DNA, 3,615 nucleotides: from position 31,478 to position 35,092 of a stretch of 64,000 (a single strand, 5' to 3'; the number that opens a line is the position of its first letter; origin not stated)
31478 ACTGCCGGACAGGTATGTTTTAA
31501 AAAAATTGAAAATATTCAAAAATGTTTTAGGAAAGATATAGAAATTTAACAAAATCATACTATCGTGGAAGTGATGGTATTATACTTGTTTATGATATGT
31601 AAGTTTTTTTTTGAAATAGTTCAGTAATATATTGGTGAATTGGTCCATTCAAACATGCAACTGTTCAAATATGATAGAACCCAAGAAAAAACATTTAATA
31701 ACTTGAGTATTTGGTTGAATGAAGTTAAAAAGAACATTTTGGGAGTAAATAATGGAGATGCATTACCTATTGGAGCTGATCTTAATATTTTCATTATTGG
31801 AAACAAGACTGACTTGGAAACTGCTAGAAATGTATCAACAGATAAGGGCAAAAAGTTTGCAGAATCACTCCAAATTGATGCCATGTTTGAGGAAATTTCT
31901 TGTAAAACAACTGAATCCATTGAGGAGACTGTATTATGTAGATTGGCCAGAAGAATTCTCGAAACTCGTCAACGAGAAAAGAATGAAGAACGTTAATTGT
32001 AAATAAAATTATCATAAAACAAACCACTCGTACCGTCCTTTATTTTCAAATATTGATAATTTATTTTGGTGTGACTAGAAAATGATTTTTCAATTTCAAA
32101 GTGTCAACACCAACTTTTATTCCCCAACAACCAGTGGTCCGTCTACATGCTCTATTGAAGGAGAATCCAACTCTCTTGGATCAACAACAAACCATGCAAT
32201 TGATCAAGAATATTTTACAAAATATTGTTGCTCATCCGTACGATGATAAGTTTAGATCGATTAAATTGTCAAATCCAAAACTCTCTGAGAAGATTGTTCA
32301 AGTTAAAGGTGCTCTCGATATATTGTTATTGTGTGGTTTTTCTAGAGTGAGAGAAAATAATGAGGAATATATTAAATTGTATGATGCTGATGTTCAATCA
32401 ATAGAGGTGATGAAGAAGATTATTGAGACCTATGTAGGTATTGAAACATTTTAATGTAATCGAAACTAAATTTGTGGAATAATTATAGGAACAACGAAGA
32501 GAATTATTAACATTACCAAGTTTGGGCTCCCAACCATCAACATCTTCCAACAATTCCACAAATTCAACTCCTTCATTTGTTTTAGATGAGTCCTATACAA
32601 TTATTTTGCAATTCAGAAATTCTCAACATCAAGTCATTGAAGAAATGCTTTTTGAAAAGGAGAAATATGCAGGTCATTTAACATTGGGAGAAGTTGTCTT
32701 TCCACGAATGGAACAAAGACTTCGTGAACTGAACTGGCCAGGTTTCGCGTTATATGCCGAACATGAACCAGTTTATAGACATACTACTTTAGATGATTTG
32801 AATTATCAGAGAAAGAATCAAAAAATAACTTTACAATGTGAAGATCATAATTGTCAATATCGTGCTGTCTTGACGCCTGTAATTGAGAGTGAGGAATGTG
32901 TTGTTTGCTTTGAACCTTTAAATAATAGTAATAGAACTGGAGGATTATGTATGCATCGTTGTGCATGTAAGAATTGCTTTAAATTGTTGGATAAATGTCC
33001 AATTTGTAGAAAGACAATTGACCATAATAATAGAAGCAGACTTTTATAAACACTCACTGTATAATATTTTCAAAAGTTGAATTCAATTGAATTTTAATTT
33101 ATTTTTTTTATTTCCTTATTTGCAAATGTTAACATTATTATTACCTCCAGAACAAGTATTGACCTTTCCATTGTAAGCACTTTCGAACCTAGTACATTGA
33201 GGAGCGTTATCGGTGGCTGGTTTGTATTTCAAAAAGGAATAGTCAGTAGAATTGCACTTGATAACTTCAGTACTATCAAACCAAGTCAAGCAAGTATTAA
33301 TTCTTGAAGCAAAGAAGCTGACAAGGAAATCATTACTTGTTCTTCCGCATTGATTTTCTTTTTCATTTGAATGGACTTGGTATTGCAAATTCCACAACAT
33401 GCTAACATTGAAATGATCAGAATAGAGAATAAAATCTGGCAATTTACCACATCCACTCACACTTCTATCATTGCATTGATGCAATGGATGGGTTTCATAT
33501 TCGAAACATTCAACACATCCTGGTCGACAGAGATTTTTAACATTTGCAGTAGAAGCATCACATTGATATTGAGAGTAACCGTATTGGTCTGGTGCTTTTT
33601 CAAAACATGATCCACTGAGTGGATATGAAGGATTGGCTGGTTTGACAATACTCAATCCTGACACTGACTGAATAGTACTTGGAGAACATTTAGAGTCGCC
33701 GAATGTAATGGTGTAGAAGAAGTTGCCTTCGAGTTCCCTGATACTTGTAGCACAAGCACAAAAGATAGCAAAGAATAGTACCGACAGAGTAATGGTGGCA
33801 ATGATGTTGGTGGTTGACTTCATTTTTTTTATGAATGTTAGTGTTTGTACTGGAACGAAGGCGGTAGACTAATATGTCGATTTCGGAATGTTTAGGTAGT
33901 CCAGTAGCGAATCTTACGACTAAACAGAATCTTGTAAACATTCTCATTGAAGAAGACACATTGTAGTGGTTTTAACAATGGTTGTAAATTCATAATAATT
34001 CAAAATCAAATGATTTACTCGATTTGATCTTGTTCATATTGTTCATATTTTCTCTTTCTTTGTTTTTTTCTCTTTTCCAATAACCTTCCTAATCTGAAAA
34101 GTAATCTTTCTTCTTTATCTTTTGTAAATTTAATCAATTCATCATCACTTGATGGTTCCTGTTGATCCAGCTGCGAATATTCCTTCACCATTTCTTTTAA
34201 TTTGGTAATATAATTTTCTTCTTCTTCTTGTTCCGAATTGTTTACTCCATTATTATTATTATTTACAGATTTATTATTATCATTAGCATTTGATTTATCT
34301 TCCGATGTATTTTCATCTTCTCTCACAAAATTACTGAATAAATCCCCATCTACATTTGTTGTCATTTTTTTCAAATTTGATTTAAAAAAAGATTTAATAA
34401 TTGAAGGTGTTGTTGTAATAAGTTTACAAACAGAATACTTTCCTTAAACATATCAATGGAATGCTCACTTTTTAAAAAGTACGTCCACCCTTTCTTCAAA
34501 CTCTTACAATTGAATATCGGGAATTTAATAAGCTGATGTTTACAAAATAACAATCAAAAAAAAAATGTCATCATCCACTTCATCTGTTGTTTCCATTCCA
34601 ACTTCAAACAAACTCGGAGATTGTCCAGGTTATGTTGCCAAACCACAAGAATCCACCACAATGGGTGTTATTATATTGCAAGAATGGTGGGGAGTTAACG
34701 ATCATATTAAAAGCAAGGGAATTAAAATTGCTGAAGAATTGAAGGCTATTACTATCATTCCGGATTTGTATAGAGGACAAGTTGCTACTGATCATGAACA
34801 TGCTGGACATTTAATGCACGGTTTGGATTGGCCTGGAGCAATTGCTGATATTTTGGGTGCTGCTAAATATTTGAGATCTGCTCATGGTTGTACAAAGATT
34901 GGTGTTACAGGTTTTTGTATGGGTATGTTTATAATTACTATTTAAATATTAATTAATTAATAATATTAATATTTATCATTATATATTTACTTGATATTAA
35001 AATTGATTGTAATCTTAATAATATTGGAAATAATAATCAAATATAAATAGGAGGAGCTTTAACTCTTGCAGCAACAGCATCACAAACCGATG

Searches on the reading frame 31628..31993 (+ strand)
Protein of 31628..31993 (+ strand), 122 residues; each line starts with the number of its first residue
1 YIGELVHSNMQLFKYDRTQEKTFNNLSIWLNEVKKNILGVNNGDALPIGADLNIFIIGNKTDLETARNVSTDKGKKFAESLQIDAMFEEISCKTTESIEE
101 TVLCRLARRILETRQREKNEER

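Call 15: search_protein_families(library=pfam, proteins=[window:31628-31993:+], max_evalue=0.01)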
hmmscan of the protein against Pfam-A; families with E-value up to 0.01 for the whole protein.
window:31628-31993:+ (122 aa): 1 family
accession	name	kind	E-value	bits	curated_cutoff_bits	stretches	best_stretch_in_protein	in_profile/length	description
PF00071.28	Ras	-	8.4e-14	51.9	21.6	1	8-110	72-160/162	Ras family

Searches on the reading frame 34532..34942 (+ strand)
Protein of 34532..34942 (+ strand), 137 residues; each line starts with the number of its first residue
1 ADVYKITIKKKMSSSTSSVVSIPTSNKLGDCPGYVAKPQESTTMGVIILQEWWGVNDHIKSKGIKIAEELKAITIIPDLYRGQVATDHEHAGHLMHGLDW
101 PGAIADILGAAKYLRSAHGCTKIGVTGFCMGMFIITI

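Call 15: search_protein_families(library=pfam, proteins=[window:34532-34942:+], max_evalue=0.01)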
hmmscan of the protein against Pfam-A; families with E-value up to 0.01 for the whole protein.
window:34532-34942:+ (137 aa): 1 family
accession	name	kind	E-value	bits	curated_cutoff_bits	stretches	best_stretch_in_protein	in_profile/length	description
PF01738.24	DLH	-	2.7e-18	66.8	21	1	33-131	3-107/217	Dienelactone hydrolase family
